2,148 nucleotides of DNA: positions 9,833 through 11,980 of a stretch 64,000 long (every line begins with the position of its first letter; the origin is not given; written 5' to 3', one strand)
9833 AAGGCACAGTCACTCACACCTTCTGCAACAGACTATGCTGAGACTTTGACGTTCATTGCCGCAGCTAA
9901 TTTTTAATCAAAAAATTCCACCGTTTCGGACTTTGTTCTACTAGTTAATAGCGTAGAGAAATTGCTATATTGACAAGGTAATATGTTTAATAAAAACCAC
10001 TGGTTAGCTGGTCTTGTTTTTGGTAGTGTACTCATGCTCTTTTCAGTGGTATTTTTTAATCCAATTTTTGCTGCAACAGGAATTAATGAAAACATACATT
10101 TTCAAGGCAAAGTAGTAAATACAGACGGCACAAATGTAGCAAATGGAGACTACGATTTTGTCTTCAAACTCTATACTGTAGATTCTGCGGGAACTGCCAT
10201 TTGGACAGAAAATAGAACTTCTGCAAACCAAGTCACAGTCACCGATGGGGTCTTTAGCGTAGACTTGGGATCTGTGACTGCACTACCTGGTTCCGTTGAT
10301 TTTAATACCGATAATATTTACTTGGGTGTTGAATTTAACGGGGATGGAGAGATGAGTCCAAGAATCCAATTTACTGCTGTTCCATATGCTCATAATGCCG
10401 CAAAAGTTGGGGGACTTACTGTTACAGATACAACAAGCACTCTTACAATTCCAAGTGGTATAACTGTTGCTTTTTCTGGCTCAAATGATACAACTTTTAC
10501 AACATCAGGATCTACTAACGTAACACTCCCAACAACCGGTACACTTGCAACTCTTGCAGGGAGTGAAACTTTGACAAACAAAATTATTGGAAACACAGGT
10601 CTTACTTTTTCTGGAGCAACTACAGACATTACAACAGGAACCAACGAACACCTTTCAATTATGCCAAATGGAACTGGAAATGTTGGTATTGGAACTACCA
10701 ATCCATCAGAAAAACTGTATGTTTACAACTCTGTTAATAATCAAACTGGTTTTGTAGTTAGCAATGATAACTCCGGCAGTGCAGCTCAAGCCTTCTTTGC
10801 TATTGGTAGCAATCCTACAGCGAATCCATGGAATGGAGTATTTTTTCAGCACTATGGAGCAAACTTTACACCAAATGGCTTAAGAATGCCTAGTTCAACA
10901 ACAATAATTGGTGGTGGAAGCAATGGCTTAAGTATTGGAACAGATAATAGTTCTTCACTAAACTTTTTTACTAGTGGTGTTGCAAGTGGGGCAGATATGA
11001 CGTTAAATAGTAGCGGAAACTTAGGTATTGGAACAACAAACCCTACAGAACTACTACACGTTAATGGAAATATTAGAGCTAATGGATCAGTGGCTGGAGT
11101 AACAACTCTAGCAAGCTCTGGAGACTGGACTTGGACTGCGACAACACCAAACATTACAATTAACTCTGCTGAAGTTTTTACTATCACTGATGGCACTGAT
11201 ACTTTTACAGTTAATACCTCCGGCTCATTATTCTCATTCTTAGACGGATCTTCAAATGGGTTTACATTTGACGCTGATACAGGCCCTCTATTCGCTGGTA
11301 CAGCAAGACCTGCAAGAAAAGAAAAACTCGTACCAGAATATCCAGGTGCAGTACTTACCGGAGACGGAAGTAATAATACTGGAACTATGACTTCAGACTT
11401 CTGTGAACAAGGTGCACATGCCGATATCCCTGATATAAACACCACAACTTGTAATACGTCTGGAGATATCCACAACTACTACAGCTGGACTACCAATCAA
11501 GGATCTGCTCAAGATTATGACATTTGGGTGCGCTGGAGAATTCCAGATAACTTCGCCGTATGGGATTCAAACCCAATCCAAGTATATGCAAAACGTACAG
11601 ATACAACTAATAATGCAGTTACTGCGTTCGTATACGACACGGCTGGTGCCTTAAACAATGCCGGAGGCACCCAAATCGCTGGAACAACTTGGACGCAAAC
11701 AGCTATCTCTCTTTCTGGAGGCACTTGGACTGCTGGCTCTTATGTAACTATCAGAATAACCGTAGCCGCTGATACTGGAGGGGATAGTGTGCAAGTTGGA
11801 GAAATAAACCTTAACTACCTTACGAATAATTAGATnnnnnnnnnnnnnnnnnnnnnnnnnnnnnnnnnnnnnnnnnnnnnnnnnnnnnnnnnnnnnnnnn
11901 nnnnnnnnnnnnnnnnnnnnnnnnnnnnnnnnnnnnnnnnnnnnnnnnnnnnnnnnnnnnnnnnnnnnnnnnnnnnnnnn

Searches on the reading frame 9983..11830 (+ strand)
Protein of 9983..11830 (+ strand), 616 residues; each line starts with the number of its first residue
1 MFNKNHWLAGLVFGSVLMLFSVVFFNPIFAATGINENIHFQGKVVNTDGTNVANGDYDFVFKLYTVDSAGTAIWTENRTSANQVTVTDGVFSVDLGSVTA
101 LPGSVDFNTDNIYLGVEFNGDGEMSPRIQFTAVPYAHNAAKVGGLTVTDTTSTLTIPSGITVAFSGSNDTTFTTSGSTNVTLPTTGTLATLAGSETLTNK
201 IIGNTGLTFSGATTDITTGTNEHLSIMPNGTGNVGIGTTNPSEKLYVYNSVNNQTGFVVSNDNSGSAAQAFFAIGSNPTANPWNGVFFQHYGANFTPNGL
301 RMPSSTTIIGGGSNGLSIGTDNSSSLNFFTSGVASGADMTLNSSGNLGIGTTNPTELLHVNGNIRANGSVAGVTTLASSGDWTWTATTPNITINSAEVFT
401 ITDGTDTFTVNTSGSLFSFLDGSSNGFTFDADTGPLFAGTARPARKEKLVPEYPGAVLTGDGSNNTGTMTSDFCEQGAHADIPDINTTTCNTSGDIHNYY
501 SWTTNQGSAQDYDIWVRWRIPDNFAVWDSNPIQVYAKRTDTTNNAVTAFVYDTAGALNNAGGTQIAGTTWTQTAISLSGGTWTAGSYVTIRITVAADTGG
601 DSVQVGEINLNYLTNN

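Call 3: search_protein_families(library=pfam, proteins=[window:9983-11830:+], max_evalue=0.1)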
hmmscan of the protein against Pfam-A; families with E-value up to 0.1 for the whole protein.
window:9983-11830:+ (616 aa): 0 families

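Call 4: search_protein_families(library=ncbifam, proteins=[window:9983-11830:+], max_evalue=0.1)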
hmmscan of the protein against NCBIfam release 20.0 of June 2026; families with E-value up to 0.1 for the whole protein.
window:9983-11830:+ (616 aa): 1 family
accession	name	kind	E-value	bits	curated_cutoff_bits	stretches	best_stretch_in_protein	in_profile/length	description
NF053851.1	Bdello_MAT_N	subfamily_domain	2.8e-09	37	60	1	25-104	5-82/162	mosaic adhesive trimer family chimeric fiber protein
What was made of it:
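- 9983..11833 (+): Upstream partner gene (616 aa), tail-fibre/MAT-like. Its stop codon lies 2 nt before the giant gene's ATG. NCBIfam Bdello_MAT_N at E=2.8e-9, 37 bits, below the 60-bit cutoff (call 4).
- On Bdellovibrio MAT fibre family (tested on the upstream neighbour, 9983-11833): E=2.8e-9 but 37 bits, below the 60-bit curated cutoff, over aa 25-104 (call 4).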

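Call 32: search_protein_families(library=phrogs, proteins=[window:9983-11830:+], max_evalue=0.01)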
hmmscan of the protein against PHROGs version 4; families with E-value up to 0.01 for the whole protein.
window:9983-11830:+ (616 aa): 0 families

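Call 49: search_protein_families(library=pfam, proteins=[window:9983-11830:+], max_evalue=10)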
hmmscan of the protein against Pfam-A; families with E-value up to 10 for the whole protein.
window:9983-11830:+ (616 aa): 0 families

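Call 78: search_protein_families(library=padloc, proteins=[window:9983-11830:+], max_evalue=0.01)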
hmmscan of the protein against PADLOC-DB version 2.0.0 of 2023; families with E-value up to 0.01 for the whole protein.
window:9983-11830:+ (616 aa): 0 families

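Call 84: search_solved_structures(query=window:9983-11830:+, max_evalue=10, show_alignments=2)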
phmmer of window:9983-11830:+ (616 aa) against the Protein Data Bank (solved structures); distinct sequences matched with E-value up to 10: 24.
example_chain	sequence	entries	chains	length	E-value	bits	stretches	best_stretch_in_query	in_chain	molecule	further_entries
8ol4_A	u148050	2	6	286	0.0032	19.4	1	323-398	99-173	Cell wall surface anchor family protein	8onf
1bvk_A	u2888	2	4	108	0.11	14.3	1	479-509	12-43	HULYS11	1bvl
6nyq_L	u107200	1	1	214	0.11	14.3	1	480-509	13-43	1H3 Fab light chain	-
1a7o_L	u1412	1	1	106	0.12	14.2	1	480-511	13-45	IGG1-KAPPA D1.3 FV (LIGHT CHAIN)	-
1a7p_L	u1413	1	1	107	0.12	14.2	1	480-512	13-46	IGG1-KAPPA D1.3 FV (LIGHT CHAIN)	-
1g7h_A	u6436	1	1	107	0.13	14.1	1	480-513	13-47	ANTI-HEN EGG WHITE LYSOZYME MONOCLONAL ANTIBODY D1.3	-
1a7n_L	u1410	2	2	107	0.13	14.1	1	480-512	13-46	IGG1-KAPPA D1.3 FV (LIGHT CHAIN)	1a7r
1g7l_A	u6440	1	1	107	0.13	14.1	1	480-512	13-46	ANTI-HEN EGG WHITE LYSOZYME MONOCLONAL ANTIBODY D1.3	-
1a2y_A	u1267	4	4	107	0.13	14.1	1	480-512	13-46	IGG1-KAPPA D1.3 FV (LIGHT CHAIN) | MONOCLONAL ANTIBODY D1.3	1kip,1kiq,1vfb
1g7m_A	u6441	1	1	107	0.13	14.1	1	480-514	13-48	ANTI-HEN EGG WHITE LYSOZYME MONOCLONAL ANTIBODY D1.3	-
1g7j_A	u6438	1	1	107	0.13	14.1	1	480-514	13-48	ANTI-HEN EGG WHITE LYSOZYME MONOCLONAL ANTIBODY D1.3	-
1kir_A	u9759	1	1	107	0.13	14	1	480-511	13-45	MONOCLONAL ANTIBODY D1.3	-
1dvf_A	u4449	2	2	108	0.14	14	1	480-512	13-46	FV D1.3 | IGG1-KAPPA D1.3 FV (LIGHT CHAIN)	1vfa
1g7i_A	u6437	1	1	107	0.14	14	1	480-514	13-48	ANTI-HEN EGG WHITE LYSOZYME MONOCLONAL ANTIBODY D1.3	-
9pv3_C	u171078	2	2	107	0.14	13.9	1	479-509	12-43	W6-10 mouse Fab light chain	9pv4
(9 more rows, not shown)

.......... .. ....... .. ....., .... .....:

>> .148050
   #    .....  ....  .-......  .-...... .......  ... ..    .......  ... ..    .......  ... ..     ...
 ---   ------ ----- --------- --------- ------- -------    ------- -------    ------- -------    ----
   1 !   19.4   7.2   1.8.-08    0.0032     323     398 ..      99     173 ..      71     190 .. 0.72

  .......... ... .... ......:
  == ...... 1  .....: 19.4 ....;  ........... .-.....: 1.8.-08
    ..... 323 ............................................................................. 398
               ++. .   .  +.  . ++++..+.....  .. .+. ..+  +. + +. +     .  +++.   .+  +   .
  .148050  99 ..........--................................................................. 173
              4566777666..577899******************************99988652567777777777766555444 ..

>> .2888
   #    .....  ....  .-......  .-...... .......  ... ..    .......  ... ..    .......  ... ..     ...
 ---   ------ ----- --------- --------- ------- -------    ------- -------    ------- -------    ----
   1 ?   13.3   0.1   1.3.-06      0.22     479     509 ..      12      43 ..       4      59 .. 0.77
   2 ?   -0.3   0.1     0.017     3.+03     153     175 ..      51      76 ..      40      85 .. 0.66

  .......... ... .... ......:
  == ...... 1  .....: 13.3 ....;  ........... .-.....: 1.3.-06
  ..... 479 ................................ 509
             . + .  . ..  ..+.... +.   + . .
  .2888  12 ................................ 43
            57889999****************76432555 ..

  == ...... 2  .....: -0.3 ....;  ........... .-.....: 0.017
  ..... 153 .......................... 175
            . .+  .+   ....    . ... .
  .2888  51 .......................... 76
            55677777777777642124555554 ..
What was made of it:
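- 9983..11833 (+): PDB 8ol4 at E=0.0032 over the GN(L/V)GIGTT motif (call 84).
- On Bdellovibrio MAT fibre family (tested on the upstream neighbour, 9983-11833): It aligns to PDB 8ol4 at E=0.0032 (call 84).
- Closest known: Bdellovibrio MAT. Same: The gene immediately upstream hits the MAT N-terminal model and a MAT-type PDB entry, both weakly (calls 4, 84).
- Fibre-like partner: calls 4, 84. The MAT-like hits of the neighbour are below curated thresholds (calls 4, 84). The upstream gene is tail-fibre-like (calls 4, 84).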
